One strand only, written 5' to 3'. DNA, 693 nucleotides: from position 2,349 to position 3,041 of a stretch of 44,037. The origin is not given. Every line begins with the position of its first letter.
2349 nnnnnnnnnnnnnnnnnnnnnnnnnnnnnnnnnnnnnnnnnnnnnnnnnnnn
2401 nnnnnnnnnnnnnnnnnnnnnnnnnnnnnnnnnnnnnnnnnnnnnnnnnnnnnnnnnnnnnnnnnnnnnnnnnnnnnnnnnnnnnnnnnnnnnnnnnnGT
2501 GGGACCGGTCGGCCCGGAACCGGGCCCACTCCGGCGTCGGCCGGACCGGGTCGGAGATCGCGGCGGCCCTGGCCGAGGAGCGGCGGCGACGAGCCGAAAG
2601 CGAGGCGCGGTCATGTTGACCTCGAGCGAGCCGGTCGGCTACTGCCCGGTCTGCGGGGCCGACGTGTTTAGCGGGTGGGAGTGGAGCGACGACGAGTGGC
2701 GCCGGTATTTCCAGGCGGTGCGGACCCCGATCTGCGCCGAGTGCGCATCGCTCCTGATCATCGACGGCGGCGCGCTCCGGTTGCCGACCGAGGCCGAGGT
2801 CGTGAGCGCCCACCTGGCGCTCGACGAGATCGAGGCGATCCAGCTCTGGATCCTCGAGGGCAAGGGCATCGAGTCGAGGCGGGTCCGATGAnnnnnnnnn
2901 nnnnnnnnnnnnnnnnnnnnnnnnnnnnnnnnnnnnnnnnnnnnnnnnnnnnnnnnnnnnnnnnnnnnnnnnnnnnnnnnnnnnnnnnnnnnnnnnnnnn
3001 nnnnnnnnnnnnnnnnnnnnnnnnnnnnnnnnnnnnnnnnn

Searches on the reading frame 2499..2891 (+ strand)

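Call 73: search_protein_families(library=pfam, proteins=[window:2499-2891:+], max_evalue=1)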
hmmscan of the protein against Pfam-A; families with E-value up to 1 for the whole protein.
window:2499-2891:+ (130 aa): 1 family
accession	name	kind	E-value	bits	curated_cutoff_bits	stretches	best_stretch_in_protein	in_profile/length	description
PF13936.12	HTH_38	-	0.11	12.8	27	1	105-124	4-23/44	Helix-turn-helix domain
